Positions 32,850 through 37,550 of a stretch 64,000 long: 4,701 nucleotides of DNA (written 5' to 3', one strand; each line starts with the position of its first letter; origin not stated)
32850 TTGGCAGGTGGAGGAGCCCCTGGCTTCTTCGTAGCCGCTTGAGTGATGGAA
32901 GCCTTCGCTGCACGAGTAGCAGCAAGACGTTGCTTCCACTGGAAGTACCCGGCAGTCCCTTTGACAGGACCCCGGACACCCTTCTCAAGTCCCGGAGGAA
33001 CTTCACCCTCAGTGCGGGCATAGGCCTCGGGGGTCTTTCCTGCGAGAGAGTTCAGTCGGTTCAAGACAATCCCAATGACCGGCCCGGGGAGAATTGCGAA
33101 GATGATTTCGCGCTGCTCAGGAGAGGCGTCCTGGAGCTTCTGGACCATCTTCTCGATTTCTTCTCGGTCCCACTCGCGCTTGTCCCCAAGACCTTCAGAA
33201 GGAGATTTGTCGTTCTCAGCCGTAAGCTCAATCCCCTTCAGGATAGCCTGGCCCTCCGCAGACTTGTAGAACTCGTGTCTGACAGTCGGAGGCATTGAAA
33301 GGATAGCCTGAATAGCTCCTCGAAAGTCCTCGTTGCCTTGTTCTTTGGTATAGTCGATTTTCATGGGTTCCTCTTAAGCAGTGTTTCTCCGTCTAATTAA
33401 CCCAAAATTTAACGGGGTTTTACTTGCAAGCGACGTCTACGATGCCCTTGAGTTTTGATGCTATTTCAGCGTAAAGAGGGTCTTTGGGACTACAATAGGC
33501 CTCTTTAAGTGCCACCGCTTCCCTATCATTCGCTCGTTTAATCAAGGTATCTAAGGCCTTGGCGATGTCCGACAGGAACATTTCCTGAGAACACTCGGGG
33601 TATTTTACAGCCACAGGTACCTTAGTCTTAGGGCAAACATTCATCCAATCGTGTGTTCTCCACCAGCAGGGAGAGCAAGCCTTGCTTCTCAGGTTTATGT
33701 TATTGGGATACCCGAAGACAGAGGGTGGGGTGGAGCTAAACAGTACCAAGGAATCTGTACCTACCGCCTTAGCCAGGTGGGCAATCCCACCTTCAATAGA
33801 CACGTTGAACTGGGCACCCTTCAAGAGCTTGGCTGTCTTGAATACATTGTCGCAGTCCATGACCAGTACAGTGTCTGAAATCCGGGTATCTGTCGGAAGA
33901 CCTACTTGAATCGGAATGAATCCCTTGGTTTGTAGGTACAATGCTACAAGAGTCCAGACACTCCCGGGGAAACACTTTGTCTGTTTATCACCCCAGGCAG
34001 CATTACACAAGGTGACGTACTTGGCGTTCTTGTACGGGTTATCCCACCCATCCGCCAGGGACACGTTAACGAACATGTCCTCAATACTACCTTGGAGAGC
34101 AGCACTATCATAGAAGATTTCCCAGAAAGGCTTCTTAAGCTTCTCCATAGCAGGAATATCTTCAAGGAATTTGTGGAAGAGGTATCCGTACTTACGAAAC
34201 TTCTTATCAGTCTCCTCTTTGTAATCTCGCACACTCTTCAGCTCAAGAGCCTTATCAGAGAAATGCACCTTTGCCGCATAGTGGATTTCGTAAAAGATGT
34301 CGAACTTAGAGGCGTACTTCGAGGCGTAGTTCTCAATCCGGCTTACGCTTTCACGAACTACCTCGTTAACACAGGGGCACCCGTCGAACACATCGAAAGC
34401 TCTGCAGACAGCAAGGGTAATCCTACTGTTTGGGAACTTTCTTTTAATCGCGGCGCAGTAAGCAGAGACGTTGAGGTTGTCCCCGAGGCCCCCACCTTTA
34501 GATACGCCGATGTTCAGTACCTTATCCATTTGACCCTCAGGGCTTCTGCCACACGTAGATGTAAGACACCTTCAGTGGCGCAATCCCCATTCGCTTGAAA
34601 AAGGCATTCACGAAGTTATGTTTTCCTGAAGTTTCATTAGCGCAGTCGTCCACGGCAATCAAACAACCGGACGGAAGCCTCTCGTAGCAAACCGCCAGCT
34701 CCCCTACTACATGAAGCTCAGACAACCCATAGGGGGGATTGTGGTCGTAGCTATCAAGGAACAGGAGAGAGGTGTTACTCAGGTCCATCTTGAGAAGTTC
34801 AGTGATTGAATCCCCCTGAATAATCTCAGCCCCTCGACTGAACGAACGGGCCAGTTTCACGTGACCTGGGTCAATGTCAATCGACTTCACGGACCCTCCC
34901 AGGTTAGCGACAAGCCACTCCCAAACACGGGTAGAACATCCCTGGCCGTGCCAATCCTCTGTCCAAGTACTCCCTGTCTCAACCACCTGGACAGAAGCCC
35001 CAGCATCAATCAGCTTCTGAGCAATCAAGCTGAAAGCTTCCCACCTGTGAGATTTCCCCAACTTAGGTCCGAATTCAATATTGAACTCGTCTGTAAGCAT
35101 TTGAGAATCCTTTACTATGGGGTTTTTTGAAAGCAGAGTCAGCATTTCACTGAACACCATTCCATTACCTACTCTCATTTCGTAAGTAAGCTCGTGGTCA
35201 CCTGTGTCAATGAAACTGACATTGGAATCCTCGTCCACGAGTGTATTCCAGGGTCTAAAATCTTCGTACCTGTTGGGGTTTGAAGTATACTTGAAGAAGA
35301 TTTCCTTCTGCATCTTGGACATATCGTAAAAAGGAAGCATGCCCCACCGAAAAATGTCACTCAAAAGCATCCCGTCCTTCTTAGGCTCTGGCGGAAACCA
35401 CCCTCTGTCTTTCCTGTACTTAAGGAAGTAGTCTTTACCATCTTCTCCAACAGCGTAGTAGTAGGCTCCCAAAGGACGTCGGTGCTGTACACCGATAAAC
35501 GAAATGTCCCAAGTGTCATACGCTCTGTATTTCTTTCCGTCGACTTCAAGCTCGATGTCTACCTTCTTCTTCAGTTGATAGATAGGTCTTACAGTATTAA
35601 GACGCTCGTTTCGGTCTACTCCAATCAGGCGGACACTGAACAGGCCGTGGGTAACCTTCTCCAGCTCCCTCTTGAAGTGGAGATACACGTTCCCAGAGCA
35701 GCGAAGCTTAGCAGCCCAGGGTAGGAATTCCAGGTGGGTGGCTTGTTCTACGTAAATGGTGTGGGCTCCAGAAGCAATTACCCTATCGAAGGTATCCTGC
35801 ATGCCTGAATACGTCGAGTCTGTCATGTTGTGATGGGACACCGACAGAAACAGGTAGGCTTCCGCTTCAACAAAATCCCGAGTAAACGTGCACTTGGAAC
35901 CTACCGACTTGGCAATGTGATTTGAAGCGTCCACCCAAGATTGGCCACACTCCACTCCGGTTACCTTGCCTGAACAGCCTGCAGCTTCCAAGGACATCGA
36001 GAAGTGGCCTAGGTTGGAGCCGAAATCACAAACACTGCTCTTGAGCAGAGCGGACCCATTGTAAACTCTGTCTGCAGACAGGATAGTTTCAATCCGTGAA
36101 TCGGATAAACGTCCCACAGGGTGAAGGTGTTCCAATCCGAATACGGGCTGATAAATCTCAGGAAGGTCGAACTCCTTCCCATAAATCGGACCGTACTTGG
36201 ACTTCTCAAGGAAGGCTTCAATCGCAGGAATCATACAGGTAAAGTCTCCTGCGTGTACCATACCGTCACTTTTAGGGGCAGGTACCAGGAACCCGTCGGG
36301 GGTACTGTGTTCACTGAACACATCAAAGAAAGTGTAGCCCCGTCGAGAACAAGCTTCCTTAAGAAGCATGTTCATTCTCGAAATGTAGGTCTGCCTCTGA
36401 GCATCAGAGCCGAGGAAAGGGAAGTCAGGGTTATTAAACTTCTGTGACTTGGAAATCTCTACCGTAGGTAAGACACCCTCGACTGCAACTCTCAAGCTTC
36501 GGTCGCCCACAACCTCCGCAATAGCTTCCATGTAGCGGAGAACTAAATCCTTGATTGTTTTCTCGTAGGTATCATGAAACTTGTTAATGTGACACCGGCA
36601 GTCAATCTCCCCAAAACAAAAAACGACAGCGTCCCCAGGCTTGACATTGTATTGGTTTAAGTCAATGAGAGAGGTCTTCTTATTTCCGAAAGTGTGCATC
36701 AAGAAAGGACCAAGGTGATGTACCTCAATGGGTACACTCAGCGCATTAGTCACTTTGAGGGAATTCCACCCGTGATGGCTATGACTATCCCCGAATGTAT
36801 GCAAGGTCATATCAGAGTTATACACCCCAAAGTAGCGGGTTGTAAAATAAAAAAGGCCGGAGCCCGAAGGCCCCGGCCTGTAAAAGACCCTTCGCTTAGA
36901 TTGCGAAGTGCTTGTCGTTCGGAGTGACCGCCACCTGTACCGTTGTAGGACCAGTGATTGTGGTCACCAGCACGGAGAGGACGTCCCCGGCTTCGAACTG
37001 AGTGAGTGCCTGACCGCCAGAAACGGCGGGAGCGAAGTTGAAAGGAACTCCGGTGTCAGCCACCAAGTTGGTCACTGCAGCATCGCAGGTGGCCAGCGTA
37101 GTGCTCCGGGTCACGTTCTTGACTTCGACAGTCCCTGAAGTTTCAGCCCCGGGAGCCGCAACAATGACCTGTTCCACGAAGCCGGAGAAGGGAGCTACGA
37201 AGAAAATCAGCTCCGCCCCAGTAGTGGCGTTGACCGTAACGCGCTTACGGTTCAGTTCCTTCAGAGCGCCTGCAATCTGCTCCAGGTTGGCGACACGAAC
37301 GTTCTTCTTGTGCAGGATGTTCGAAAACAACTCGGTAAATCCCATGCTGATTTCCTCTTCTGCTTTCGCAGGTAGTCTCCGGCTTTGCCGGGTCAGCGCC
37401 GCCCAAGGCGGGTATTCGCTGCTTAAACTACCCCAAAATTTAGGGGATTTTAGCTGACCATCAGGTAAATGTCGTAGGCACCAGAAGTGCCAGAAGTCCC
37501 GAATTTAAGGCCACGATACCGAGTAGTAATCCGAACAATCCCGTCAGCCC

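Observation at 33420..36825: Lower-GC glycosylation/modification island in the late region (GT9 heptosyltransferase-like plus SGNH hydrolase and double methyltransferase fusion), with a GT2 in the early region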

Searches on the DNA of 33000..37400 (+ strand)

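Call 6: search_dna_similar(query=window:33000-37400:+, collection=phages, mode=distant, max_rows=20)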
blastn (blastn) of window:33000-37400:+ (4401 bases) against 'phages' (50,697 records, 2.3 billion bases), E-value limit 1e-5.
No match.
